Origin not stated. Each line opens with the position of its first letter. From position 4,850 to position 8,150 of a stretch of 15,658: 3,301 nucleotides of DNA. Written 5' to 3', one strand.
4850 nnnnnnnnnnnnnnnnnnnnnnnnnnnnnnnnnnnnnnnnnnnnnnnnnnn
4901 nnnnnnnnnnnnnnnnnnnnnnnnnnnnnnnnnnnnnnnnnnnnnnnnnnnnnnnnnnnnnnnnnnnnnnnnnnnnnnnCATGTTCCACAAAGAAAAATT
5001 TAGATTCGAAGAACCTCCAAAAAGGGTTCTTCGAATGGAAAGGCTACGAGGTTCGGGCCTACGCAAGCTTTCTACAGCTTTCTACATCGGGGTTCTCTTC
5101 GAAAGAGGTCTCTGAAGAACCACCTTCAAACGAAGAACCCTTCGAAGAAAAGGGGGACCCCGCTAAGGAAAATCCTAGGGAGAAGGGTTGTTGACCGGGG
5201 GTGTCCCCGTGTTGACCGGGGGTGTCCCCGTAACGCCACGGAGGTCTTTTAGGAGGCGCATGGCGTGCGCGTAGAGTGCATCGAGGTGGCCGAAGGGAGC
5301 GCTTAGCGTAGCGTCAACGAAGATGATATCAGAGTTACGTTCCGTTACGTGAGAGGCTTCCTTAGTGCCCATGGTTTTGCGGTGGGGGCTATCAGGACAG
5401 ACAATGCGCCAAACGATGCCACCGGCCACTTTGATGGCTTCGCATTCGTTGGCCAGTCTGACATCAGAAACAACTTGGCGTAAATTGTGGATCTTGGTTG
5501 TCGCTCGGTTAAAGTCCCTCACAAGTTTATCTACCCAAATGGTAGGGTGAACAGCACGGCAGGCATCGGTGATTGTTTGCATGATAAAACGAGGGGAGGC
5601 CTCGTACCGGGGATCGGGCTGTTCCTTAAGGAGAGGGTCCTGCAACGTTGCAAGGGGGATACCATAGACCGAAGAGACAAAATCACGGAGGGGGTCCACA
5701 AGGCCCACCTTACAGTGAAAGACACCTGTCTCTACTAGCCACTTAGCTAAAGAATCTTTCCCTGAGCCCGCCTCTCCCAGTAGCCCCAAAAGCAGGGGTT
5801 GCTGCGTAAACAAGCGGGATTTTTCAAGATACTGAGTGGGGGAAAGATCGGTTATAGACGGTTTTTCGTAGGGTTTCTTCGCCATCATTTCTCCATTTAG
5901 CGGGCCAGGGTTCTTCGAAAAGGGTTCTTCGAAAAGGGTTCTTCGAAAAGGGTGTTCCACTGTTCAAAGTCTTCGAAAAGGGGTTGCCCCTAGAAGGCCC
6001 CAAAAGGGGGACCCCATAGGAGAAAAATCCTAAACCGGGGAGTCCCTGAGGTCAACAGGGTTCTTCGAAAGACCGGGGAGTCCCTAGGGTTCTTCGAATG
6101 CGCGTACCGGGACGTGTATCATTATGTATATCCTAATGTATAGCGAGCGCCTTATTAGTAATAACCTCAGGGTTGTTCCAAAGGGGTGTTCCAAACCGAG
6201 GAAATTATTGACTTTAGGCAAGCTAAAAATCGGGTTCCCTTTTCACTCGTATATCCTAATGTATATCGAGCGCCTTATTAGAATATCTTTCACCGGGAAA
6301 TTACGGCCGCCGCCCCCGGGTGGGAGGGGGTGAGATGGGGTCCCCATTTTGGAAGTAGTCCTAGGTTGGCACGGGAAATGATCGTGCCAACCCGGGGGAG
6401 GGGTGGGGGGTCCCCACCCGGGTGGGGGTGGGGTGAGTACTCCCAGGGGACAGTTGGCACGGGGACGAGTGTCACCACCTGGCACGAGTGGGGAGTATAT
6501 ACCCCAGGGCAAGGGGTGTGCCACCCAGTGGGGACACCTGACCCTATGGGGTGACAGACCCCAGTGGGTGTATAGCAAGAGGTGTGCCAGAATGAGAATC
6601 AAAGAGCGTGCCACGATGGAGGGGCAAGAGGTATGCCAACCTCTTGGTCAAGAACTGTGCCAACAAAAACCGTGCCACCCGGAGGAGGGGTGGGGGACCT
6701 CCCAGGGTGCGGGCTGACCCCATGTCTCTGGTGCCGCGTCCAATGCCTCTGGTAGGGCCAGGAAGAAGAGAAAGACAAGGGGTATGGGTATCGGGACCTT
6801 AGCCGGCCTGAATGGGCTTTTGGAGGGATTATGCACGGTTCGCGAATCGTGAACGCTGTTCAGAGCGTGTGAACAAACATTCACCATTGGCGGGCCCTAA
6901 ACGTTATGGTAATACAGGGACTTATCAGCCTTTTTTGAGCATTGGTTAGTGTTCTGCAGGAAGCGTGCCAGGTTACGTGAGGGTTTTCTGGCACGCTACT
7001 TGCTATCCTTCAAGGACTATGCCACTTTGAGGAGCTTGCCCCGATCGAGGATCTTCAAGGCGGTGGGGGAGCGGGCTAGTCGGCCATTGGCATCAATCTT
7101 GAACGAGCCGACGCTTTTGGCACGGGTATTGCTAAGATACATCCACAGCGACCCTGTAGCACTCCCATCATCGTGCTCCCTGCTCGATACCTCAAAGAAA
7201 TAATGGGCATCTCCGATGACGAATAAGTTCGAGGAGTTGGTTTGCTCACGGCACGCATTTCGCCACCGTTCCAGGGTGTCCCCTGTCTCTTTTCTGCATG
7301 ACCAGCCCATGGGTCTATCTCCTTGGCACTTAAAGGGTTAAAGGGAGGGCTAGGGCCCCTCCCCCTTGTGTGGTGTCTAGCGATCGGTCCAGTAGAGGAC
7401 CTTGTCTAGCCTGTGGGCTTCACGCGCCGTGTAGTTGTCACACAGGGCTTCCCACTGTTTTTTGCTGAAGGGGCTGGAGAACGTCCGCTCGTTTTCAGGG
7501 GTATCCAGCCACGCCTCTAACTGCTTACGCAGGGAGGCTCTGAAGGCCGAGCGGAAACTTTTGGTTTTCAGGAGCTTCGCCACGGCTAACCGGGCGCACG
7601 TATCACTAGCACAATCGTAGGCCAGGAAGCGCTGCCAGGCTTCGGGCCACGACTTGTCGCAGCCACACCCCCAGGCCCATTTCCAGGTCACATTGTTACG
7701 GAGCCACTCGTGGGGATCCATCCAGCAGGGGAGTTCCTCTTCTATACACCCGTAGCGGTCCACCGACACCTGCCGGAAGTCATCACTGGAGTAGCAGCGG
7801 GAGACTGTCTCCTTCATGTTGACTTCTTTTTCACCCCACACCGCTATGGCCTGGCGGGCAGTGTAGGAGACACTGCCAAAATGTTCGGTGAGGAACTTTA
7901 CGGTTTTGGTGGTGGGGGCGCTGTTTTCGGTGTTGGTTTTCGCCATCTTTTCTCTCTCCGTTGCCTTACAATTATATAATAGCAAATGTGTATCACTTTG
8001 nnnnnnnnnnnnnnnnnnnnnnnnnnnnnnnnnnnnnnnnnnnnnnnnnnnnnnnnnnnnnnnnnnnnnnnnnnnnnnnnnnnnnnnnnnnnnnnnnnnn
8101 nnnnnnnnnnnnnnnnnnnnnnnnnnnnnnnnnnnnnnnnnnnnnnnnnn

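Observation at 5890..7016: ~1.1-kb repeat-dense noncoding hub: candidate replication origin, packaging or regulatory centre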

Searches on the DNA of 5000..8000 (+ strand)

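Call 6: search_dna_similar(query=window:5000-8000:+, collection=phages, mode=distant)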
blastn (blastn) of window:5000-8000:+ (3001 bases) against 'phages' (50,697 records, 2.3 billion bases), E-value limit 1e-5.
No match.
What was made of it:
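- Tried and rejected: DNA similarity to known phages: none (call 6).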

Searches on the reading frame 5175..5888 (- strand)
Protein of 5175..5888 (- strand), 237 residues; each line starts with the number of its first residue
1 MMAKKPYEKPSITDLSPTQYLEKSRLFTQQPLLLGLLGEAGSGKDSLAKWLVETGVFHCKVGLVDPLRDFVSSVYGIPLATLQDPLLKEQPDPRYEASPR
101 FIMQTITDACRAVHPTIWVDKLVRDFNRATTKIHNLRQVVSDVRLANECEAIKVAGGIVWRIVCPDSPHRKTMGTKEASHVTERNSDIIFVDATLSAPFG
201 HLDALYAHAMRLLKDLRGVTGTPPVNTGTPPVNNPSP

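Call 7: search_protein_families(library=pfam, proteins=[window:5175-5888:-], max_evalue=0.01)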
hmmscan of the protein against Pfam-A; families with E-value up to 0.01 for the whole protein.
window:5175-5888:- (237 aa): 1 family
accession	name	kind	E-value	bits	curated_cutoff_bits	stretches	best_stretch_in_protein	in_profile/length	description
PF21448.3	DNMK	-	3.5e-05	23.9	27.1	1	98-184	129-209/232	Deoxynucleotide monophosphate kinase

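Call 19: find_related_loci(query=window:5175-5888:-, collection=viral_contigs, flank=6000)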
Query window:5175-5888:- (237 aa) in viral_contigs; peptide patterns used: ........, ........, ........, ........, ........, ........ (x = any residue, [..] = any of these).
8 stretches matched a pattern, but none encodes a relative of the query by tblastn (E <= 1e-3).

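Call 20: find_encoding_contigs(protein=window:5175-5888:-, flank=10000, max_places=10)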
Protein window:5175-5888:- (237 aa): no gene with exactly this product is on record in the collection.

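Call 23: search_dna_similar(query=window:5175-5888:-, collection=phages, mode=protein, max_evalue=0.001)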
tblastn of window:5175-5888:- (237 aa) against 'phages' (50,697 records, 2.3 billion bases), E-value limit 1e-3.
Records with a match: 210; places in all: 210; records where one place covers at least 80% of the query: 0.
Best place of each record, by identity: <60% 210.
By first word of the organism name: Streptomyces 98; Caulobacter 30; Stenotrophomonas 18; Brevundimonas 13; Pseudomonas 7; Erwinia 6; Rhizobium 5; Ralstonia 4; Xanthomonas 4; Yersinia 4; and 14 more.
By host as written in the record: Streptomyces griseus ATCC 10137 24; Streptomyces coelicolor 17; Stenotrophomonas maltophilia 13; Caulobacter vibrioides CB15 11; Streptomyces venezuelae ATCC 10712 10; Brevundimonas pondensis LVF1 8; Streptomyces lividans 8; Streptomyces xanthochromogenes NRRL B-5410 7; and 58 more.
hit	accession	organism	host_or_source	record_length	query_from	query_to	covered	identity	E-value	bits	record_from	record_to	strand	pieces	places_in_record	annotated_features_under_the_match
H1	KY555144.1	Caulobacter phage Ccr5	Caulobacter crescentus NA1000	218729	41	213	73%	33.7%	3e-12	71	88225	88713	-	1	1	hypothetical protein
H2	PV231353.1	Caulobacter phage RBC57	Caulobacter vibrioides CB15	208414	41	213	73%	32.6%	6e-12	71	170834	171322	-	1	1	hypothetical protein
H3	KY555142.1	Caulobacter phage Ccr10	Caulobacter crescentus NA1000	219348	41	213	73%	32.6%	6e-12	70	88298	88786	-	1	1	hypothetical protein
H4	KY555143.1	Caulobacter phage Ccr2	Caulobacter crescentus NA1000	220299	41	213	73%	32.6%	6e-12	70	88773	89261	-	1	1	hypothetical protein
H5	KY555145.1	Caulobacter phage Ccr29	Caulobacter crescentus NA1000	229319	41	213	73%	32.6%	6e-12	70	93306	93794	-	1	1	hypothetical protein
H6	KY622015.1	Shewanella phage SppYZU01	Shewanella baltica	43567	40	207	71%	33.5%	1e-9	64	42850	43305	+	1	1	hypothetical protein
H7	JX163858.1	Caulobacter phage phiCbK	Caulobacter crescentus CB15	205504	41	213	73%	32.0%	4e-11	68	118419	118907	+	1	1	deoxynucleoside monophosphate kinase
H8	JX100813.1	Caulobacter phage phiCbK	Caulobacter vibrioides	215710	41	213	73%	32.0%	4e-11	68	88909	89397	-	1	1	putative dNMP kinase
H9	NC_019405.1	Caulobacter phage phiCbK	Caulobacter vibrioides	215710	41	213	73%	32.0%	4e-11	68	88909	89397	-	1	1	putative dNMP kinase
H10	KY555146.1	Caulobacter phage Ccr32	Caulobacter crescentus NA1000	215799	41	213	73%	32.0%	4e-11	68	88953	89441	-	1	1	hypothetical protein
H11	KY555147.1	Caulobacter phage Ccr34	Caulobacter crescentus NA1000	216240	41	213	73%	32.0%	4e-11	68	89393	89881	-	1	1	hypothetical protein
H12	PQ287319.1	Caulobacter phage S2L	Caulobacter vibrioides CB15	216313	41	213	73%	32.0%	4e-11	68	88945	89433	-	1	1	hypothetical protein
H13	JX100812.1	Caulobacter virus Magneto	Caulobacter crescentus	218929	41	213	73%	32.0%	4e-11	68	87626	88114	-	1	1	putative dNMP kinase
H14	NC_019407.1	Caulobacter virus Magneto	Caulobacter crescentus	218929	41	213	73%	32.0%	4e-11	68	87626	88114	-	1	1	putative dNMP kinase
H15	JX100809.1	Caulobacter phage CcrSwift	Caulobacter vibrioides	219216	41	213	73%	32.0%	4e-11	68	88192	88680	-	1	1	putative dNMP kinase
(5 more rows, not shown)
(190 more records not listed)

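Call 25: find_homologous_proteins(query=window:5175-5888:-, max_evalue=0.00001)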
Query window:5175-5888:- (237 aa): 3 proteins with E <= 0.00001 among 444 candidates.
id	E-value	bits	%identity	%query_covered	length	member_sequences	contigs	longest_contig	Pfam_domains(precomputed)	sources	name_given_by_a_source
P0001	1.5e-157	540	100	100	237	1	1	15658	-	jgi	jgi:hypothetical protein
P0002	2.0e-22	98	40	71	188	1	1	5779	PF21448.4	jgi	-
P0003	1.1e-8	53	31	64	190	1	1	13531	PF21448.4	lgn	-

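Call 26: find_encoding_contigs(protein=P0002, flank=10000)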
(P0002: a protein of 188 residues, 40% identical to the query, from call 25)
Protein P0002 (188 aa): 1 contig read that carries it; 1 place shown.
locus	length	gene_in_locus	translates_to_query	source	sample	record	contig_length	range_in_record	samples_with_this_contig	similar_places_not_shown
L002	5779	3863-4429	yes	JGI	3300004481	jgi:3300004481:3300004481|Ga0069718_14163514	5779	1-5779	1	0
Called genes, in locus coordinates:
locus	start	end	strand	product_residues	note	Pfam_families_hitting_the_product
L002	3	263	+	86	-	?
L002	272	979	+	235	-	-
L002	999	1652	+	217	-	PF02223:Thymidylate_kin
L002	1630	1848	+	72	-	-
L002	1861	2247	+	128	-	-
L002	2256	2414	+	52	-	-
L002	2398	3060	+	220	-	PF01351:RNase_HII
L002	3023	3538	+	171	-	PF00383:dCMP_cyt_deam_1, PF14437:MafB19-deam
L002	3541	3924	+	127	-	-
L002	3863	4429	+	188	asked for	PF21448:DNMK (faint)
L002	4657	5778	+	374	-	?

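Call 27: find_encoding_contigs(protein=P0003, flank=10000)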
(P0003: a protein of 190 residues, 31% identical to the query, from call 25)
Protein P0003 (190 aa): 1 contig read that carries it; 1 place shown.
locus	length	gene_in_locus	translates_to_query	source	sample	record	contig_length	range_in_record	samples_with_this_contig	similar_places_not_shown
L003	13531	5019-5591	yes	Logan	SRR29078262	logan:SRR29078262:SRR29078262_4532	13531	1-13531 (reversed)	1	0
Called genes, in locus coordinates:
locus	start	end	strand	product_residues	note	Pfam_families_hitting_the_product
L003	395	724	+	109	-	-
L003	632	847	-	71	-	-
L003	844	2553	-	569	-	-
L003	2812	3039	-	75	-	-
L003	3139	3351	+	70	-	-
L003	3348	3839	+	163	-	PF00782:DSPc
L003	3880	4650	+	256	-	-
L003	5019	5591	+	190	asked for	PF21448:DNMK (faint)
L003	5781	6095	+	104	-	-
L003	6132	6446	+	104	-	-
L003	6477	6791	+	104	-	-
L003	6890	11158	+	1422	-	PF13439:Glyco_transf_4 (faint), PF13489:Methyltransf_23, PF08242:Methyltransf_12 (weak), PF00534:Glycos_transf_1 (faint), PF13692:Glyco_trans_1_4 (weak)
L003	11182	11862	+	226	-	-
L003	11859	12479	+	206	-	PF13578:Methyltransf_24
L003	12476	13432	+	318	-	PF01370:Epimerase, PF04321:RmlD_sub_bind, PF16363:GDP_Man_Dehyd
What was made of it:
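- Tried and rejected: Close relatives through the dNMP kinase: the best match is 40% identical and not syntenic (calls 19, 25-27).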

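Call 34: search_protein_families(library=phrogs, proteins=[window:5175-5888:-], max_evalue=0.01)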
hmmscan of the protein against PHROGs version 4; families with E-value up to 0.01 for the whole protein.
window:5175-5888:- (237 aa): 1 family
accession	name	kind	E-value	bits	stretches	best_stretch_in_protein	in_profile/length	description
phrog_139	-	other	3.3e-31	109.9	1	26-218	78-265/342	deoxynucleoside monophosphate kinase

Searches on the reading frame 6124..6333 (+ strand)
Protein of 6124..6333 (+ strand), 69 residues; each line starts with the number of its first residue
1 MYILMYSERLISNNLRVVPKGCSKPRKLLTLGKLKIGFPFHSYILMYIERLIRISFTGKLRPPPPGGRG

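Call 63: search_protein_families(library=pfam, proteins=[window:6124-6333:+], max_evalue=0.05)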
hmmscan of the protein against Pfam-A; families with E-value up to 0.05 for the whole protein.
window:6124-6333:+ (69 aa): 0 families

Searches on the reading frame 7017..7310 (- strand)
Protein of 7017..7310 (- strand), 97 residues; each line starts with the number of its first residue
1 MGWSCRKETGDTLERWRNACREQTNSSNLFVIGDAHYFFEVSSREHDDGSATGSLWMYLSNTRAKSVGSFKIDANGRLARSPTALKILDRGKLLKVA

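Call 7: search_protein_families(library=pfam, proteins=[window:7017-7310:-], max_evalue=0.01)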
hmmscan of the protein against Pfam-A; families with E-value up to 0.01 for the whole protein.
window:7017-7310:- (97 aa): 0 families

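Call 21: find_encoding_contigs(protein=window:7017-7310:-, flank=10000, max_places=10)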
Protein window:7017-7310:- (97 aa): 1 contig read that carries it; 1 place shown.
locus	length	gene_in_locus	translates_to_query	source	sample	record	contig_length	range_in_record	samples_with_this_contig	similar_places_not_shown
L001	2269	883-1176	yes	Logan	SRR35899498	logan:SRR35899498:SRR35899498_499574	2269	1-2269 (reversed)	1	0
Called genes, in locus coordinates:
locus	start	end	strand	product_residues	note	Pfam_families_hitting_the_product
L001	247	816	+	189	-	-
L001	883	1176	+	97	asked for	-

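Call 34: search_protein_families(library=phrogs, proteins=[window:7017-7310:-], max_evalue=0.01)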
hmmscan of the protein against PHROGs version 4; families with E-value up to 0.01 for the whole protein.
window:7017-7310:- (97 aa): 0 families

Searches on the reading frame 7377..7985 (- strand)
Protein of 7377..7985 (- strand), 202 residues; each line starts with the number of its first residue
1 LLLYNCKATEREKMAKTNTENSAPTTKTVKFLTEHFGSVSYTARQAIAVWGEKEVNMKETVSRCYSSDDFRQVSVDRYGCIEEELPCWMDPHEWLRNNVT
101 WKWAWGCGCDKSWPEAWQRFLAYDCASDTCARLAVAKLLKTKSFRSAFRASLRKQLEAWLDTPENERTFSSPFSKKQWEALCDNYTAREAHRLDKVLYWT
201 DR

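Call 7: search_protein_families(library=pfam, proteins=[window:7377-7985:-], max_evalue=0.01)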
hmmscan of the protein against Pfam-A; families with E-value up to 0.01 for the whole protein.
window:7377-7985:- (202 aa): 0 families

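Call 34: search_protein_families(library=phrogs, proteins=[window:7377-7985:-], max_evalue=0.01)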
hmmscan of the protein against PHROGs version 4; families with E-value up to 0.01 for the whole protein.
window:7377-7985:- (202 aa): 1 family
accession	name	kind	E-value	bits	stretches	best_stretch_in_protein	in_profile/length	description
phrog_30881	-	unknown function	0.0062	17.5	1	136-178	166-204/207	-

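Call 64: find_homologous_proteins(query=window:7377-7946:-, max_evalue=0.001)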
Query window:7377-7946:- (189 aa): 10 proteins with E <= 0.001 among 38 candidates.
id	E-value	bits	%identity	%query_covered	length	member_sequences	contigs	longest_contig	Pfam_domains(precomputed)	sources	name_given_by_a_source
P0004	1.5e-127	441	100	100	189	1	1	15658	-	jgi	jgi:hypothetical protein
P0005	4.1e-66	240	62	94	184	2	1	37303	-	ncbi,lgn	-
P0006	5.5e-65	237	61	94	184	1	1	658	-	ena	-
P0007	1.5e-54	203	56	89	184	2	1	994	-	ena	-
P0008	3.3e-54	201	51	100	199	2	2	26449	-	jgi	-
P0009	6.1e-54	201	54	92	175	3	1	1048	-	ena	-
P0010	2.3e-47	179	49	92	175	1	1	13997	-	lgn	-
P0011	7.5e-44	168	52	90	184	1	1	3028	-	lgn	-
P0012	2.5e-41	159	49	91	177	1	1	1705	-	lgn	-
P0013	4.6e-27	113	41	87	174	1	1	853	-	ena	-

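Call 65: find_encoding_contigs(protein=P0005, flank=10000)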
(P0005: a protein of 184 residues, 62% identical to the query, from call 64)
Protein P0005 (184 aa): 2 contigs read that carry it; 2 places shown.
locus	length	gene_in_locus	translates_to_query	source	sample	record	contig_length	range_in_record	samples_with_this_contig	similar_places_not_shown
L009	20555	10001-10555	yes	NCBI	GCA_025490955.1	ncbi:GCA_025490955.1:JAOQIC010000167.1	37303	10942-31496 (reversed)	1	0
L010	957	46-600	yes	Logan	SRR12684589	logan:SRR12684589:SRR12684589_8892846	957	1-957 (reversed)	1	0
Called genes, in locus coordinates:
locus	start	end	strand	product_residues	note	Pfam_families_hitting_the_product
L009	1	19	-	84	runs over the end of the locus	-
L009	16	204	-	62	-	-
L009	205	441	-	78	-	-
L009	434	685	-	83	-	-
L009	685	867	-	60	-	-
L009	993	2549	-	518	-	PF01068:DNA_ligase_A_M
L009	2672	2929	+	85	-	-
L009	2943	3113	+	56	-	-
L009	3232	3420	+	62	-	-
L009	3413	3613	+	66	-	-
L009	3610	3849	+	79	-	-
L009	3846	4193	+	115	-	-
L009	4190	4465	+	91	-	-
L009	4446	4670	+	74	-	-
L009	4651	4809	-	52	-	-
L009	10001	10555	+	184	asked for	-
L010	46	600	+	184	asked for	-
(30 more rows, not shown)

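Call 66: find_encoding_contigs(protein=P0008, flank=10000)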
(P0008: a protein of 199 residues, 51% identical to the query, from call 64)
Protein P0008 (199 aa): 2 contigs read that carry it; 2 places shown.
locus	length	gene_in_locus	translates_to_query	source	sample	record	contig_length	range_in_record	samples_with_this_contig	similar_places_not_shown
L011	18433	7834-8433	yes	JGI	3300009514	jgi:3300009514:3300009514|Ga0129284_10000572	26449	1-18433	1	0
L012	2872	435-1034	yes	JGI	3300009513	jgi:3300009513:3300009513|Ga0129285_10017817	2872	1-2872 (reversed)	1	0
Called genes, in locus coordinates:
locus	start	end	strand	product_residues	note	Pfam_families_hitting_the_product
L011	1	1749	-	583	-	?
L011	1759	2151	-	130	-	-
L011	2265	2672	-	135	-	-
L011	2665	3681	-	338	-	PF26125:AcrVA2-like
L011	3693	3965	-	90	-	-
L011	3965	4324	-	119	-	-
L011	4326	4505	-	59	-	-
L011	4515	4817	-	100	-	-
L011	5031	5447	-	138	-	-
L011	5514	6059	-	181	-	-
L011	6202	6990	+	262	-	-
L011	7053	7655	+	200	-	-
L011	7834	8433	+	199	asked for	-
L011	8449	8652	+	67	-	-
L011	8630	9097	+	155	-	-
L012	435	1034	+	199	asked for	-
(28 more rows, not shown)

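Call 67: find_encoding_contigs(protein=P0010, flank=10000)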
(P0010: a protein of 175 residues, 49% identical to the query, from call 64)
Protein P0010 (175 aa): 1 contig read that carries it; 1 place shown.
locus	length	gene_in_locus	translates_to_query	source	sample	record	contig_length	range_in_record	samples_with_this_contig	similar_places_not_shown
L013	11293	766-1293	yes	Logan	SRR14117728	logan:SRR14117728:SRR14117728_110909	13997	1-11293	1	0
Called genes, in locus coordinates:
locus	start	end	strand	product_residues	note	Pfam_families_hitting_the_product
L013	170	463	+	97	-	-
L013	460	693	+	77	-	-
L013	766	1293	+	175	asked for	-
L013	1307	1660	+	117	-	-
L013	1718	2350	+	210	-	PF04002:RadC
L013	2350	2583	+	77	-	-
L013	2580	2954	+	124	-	-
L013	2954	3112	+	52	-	-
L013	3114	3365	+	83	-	-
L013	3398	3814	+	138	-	-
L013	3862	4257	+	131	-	PF08401:ArdcN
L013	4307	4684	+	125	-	-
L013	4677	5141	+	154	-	-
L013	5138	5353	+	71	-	-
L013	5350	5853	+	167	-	-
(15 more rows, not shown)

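Call 73: find_related_loci(query=A1, collection=genome_contigs, flank=10000)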
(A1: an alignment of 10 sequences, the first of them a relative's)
Query A1 (189 aa) in genome_contigs; peptide patterns used: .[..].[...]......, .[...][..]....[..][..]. (x = any residue, [..] = any of these).
70 stretches matched a pattern; 3 encode a relative of the query (tblastn E <= 1e-3); 3 distinct loci.
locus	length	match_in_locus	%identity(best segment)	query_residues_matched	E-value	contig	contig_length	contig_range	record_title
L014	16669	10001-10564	49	8-189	3e-52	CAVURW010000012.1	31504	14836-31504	MAG: uncultured Verrucomicrobiae bacterium isolate MFD01689.bin.2.69 genome assembly, contig: contig_23857, whole genome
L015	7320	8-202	49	119-185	4e-13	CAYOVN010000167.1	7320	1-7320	MAG TPA_asm: uncultured Gemmatimonadaceae bacterium isolate SRP155585_co2_208 genome assembly, contig: NODE_8939_length_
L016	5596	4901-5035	47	122-168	8e-7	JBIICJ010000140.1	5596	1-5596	MAG: Micavibrio sp. isolate ME2000-07-17pf_3300043436_group1_bin85 Rohwer_bin1898_scaffold_12134_c2, whole genome shotgu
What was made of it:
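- On Sigma-54-dependent promoter: Relatives of one window protein appear in MAGs of several phyla (call 73).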

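Call 74: find_related_loci(query=A1, collection=viral_contigs, flank=10000)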
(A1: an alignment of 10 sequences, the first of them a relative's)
Query A1 (189 aa) in viral_contigs; peptide patterns used: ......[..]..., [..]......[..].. (x = any residue, [..] = any of these).
41 stretches matched a pattern; 15 encode a relative of the query (tblastn E <= 1e-3); 15 distinct loci.
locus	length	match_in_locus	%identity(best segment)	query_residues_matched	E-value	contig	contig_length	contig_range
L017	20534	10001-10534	62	9-186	1e-70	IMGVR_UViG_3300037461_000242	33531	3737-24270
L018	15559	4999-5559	40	1-189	5e-41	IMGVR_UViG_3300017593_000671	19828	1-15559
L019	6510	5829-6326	44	11-177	2e-39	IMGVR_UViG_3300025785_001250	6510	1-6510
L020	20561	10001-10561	40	1-189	5e-41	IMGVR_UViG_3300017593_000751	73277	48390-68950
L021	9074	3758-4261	43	11-179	2e-38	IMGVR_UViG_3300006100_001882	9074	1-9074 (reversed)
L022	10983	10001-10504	43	11-179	2e-38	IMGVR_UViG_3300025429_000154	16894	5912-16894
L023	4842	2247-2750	43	11-179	2e-38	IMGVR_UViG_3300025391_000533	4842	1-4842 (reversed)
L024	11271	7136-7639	43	11-179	2e-38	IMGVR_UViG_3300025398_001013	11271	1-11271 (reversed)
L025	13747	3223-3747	38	12-185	1e-31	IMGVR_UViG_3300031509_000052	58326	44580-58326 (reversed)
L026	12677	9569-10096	38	4-185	7e-31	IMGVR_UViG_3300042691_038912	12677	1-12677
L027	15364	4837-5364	38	4-185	7e-31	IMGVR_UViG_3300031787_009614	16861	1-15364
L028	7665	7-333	45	72-185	2e-24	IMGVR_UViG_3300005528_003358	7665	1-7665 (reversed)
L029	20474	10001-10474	36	12-168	8e-27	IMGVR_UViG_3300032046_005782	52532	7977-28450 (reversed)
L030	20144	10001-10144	55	124-172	2e-11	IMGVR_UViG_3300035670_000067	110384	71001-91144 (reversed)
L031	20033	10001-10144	50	119-168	4e-10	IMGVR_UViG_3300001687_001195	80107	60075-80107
